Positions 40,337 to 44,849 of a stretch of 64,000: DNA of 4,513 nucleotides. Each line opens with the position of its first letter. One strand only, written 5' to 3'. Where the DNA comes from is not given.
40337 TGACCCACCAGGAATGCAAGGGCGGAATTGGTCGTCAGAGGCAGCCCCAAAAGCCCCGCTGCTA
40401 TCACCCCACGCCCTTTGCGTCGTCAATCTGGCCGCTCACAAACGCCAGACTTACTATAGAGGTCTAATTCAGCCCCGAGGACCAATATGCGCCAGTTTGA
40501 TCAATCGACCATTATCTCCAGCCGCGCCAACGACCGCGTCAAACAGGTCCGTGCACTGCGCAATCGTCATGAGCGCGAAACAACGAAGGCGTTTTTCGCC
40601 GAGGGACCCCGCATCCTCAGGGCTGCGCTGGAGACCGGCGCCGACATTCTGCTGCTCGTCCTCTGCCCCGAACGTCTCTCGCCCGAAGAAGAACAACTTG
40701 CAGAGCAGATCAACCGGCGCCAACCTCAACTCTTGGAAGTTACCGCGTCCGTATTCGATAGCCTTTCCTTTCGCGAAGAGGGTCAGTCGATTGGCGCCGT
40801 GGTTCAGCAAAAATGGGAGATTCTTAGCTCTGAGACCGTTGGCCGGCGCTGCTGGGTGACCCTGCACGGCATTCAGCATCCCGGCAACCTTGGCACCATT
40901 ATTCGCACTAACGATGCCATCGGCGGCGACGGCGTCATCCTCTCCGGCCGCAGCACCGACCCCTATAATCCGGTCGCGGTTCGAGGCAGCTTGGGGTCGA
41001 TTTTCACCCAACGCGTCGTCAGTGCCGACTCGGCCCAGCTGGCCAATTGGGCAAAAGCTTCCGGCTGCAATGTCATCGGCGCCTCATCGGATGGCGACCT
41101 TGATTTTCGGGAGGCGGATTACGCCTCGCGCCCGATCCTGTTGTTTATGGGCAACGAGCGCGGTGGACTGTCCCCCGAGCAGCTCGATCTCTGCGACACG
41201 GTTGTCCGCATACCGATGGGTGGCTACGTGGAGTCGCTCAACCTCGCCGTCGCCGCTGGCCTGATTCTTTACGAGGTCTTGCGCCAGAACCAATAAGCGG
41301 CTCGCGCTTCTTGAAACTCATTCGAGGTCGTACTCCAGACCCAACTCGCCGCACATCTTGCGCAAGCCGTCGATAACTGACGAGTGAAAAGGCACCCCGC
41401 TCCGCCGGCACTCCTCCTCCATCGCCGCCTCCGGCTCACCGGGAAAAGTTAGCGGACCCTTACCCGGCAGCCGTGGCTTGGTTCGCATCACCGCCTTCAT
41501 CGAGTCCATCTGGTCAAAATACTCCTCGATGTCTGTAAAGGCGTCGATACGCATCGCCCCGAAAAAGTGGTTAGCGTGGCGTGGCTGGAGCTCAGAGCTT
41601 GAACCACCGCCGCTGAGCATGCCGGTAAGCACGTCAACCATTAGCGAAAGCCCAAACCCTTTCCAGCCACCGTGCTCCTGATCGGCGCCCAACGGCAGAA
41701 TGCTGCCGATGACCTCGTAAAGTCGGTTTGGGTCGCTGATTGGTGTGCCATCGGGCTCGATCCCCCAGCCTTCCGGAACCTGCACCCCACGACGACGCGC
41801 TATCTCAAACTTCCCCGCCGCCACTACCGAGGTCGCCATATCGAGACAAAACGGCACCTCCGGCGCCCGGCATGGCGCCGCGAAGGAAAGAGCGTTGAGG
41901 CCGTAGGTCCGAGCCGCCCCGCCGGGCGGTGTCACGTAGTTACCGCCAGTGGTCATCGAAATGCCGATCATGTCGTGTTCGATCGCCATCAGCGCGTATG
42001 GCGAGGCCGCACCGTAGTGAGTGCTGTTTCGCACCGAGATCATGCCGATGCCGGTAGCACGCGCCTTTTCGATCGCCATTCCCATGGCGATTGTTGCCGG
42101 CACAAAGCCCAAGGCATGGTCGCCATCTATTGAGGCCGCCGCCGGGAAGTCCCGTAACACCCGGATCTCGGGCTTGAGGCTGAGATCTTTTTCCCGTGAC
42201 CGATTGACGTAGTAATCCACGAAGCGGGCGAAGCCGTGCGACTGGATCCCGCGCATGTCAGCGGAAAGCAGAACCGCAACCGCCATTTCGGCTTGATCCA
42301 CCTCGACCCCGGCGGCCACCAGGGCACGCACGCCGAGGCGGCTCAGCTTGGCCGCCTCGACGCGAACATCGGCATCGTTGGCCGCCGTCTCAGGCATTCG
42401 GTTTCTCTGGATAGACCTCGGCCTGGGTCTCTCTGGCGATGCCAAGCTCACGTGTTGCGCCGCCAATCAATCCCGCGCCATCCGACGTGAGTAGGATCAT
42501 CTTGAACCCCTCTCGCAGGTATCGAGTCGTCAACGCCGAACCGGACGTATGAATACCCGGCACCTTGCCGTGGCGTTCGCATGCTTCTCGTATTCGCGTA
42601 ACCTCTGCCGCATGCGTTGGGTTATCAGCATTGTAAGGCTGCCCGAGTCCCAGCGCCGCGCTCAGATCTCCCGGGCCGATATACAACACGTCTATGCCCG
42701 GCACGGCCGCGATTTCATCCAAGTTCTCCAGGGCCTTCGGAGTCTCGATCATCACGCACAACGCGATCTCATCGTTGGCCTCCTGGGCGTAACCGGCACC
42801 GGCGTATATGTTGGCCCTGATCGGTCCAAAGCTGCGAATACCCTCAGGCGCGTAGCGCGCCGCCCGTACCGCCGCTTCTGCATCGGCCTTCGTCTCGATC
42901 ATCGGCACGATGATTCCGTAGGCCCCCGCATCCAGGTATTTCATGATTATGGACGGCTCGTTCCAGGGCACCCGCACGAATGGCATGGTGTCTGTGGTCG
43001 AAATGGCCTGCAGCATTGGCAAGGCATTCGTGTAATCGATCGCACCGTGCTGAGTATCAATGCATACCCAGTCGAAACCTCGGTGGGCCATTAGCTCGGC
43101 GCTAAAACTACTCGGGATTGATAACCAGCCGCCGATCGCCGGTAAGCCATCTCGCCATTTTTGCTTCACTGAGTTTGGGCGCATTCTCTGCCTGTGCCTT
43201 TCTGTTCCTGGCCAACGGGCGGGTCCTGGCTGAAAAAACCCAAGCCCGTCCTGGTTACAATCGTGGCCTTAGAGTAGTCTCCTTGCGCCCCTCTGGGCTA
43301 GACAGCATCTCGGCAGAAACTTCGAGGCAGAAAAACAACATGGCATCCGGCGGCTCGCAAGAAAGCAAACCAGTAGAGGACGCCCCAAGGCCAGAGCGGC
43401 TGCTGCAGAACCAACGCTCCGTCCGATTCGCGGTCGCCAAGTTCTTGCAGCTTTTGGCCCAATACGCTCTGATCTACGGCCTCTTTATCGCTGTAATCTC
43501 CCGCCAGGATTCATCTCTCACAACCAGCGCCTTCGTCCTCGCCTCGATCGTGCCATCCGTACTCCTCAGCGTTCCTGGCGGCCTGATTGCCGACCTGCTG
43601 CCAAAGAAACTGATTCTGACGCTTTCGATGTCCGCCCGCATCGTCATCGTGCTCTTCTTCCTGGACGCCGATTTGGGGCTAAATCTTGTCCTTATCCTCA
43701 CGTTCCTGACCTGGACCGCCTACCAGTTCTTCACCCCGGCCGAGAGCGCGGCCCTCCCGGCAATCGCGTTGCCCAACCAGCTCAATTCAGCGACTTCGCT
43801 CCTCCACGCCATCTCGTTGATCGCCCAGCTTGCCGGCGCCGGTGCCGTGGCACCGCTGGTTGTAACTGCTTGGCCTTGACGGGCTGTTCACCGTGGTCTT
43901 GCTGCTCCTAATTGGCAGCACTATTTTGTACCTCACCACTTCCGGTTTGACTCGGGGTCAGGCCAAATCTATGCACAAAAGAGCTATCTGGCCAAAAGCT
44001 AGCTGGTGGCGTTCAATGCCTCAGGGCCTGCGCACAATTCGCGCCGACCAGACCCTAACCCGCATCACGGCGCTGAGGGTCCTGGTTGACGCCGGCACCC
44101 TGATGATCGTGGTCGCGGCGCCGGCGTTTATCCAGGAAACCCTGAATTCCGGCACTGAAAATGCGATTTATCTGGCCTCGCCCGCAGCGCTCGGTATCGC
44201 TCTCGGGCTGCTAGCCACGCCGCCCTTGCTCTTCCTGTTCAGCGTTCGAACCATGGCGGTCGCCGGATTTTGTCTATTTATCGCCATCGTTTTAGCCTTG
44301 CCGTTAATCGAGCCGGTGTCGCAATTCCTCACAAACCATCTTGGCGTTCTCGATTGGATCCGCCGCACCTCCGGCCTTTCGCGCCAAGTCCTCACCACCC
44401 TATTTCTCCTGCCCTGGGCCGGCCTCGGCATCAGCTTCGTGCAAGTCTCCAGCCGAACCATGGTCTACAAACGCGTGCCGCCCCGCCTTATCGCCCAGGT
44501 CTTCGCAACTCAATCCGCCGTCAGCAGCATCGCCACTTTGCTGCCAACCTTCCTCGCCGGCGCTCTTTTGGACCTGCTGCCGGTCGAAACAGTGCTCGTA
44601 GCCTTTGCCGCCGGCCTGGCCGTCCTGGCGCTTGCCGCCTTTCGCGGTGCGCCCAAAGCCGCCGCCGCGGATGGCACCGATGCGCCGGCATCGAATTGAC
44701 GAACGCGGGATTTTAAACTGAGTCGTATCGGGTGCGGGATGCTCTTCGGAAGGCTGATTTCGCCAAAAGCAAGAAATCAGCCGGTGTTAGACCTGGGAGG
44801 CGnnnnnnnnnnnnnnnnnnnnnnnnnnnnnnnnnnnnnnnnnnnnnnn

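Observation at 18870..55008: Seven stand-alone paralogous Rieske oxygenase alpha-subunit genes, all on one strand, with no partner subunits or electron-transfer genes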

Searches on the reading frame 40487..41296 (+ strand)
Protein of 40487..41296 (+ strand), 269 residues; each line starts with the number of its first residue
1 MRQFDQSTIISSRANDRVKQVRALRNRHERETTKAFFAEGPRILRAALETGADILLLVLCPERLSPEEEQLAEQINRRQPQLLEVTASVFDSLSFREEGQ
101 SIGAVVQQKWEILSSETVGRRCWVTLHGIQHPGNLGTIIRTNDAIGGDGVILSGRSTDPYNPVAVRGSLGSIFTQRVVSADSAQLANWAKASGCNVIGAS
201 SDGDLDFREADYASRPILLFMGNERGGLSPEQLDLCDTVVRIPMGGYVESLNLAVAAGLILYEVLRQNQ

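Call 8: search_protein_families(library=pfam, proteins=[window:40487-41296:+], max_evalue=0.01)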
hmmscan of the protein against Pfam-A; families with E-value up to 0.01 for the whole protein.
window:40487-41296:+ (269 aa): 2 families
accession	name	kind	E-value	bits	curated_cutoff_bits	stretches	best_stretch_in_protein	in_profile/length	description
PF00588.24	SpoU_methylase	-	5e-34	117.9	29.7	1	124-262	4-142/142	SpoU rRNA Methylase family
PF22435.1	MRM3-like_sub_bind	-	5.7e-18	65.5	27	1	15-103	1-83/84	MRM3-like substrate binding domain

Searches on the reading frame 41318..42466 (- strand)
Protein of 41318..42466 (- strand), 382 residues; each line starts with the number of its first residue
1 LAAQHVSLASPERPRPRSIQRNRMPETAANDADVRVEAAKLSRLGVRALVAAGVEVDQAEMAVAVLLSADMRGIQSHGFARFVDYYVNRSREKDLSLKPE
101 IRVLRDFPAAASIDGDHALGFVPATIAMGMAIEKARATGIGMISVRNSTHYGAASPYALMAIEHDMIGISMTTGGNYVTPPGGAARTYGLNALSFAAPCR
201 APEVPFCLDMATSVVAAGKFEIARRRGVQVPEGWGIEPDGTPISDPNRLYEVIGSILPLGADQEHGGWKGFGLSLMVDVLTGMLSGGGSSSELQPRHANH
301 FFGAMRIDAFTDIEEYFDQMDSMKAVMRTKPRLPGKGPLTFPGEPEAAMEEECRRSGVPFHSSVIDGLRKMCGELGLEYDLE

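Call 9: search_protein_families(library=pfam, proteins=[window:41318-42466:-], max_evalue=0.01)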
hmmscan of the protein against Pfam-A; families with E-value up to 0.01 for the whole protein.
window:41318-42466:- (382 aa): 1 family
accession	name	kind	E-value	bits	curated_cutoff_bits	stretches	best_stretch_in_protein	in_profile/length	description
PF02615.19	Ldh_2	-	2.8e-100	336.1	38.8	1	37-368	2-332/333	Malate/L-lactate dehydrogenase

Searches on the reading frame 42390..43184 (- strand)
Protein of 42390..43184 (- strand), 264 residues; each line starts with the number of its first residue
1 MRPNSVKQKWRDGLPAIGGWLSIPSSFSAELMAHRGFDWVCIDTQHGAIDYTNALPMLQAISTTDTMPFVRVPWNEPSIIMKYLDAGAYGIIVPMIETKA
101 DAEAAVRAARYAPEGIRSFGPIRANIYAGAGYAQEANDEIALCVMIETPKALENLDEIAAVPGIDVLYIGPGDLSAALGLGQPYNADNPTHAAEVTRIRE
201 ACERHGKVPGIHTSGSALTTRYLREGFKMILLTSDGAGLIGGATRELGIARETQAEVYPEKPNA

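Call 9: search_protein_families(library=pfam, proteins=[window:42390-43184:-], max_evalue=0.01)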
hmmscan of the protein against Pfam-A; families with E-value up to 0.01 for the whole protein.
window:42390-43184:- (264 aa): 1 family
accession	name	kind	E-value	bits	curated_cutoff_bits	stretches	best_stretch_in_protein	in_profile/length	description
PF03328.21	HpcH_HpaI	-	9.2e-35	120.4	25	1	20-239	5-218/221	HpcH/HpaI aldolase/citrate lyase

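Call 53: find_encoding_contigs(protein=window:42390-43184:-, flank=10000, max_places=4)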
Protein window:42390-43184:- (264 aa): 13 contigs read that carry it; 4 places shown.
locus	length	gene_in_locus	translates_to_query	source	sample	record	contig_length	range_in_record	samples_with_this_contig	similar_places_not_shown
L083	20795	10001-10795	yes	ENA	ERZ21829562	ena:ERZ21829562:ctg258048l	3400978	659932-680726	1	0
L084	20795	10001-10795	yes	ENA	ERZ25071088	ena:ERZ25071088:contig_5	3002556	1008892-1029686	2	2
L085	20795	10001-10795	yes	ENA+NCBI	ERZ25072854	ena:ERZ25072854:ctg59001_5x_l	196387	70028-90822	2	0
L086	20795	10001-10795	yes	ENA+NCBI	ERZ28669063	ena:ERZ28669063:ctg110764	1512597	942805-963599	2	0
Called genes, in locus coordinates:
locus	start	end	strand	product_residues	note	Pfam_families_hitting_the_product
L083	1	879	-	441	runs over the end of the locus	PF00355:Rieske, PF00848:Ring_hydroxyl_A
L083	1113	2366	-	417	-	PF05977:MFS_3, PF07690:MFS_1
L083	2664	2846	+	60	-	-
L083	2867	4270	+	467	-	PF01425:Amidase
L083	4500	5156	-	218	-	PF01917:Flagellin_arch-type (weak)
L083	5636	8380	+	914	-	PF01326:PPDK_N, PF00391:PEP-utilizers, PF02896:PEP-utilizers_C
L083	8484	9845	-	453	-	PF07690:MFS_1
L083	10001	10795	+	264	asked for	PF03328:HpcH_HpaI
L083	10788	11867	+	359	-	PF02615:Ldh_2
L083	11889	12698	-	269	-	PF22435:MRM3-like_sub_bind, PF00588:SpoU_methylase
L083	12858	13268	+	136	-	-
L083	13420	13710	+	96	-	-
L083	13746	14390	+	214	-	PF01636:APH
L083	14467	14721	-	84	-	PF04945:YHS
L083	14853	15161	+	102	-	PF02609:Exonuc_VII_S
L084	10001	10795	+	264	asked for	PF03328:HpcH_HpaI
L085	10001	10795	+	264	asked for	PF03328:HpcH_HpaI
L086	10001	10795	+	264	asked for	PF03328:HpcH_HpaI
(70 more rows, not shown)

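Call 64: find_encoding_contigs(protein=window:42390-43184:-, flank=200, max_places=10)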
Protein window:42390-43184:- (264 aa): 13 contigs read that carry it; 9 places shown.
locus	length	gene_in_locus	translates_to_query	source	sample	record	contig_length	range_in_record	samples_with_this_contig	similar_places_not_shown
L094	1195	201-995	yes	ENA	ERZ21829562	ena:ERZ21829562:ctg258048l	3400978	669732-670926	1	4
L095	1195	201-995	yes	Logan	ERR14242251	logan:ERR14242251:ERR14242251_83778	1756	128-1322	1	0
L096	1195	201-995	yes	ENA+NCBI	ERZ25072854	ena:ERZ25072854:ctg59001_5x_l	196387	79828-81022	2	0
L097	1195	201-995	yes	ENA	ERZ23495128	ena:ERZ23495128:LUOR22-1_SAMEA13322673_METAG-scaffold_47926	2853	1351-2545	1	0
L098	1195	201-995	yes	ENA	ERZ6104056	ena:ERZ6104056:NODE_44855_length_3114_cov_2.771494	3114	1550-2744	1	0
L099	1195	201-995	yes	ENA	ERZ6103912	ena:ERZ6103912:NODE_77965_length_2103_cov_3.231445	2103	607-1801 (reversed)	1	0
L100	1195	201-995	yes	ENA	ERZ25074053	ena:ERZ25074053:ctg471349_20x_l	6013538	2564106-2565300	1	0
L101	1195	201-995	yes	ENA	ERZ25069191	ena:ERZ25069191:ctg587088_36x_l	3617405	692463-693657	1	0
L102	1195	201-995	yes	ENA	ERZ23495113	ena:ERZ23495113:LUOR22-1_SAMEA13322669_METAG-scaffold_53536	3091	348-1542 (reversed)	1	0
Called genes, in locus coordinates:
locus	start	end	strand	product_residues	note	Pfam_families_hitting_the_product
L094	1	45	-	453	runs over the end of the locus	PF07690:MFS_1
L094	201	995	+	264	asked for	PF03328:HpcH_HpaI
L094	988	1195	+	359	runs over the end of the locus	PF02615:Ldh_2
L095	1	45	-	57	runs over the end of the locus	?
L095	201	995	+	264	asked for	PF03328:HpcH_HpaI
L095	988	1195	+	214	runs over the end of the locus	?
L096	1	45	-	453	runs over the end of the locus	PF07690:MFS_1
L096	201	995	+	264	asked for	PF03328:HpcH_HpaI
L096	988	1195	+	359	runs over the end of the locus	PF02615:Ldh_2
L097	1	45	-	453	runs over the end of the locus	PF07690:MFS_1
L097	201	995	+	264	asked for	PF03328:HpcH_HpaI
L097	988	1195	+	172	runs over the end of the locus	?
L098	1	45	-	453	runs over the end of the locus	PF07690:MFS_1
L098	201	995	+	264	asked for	PF03328:HpcH_HpaI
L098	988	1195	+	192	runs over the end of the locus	?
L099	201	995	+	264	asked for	PF03328:HpcH_HpaI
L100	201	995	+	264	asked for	PF03328:HpcH_HpaI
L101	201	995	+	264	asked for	PF03328:HpcH_HpaI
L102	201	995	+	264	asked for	PF03328:HpcH_HpaI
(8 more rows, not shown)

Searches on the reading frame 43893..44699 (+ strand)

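Call 9: search_protein_families(library=pfam, proteins=[window:43893-44699:+], max_evalue=0.01)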
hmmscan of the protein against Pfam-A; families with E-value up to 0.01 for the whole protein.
window:43893-44699:+ (268 aa): 1 family
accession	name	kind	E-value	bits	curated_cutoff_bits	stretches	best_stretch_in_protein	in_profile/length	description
PF07690.21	MFS_1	-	2.4e-06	27.1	33.4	2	4-216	160-344/347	Major Facilitator Superfamily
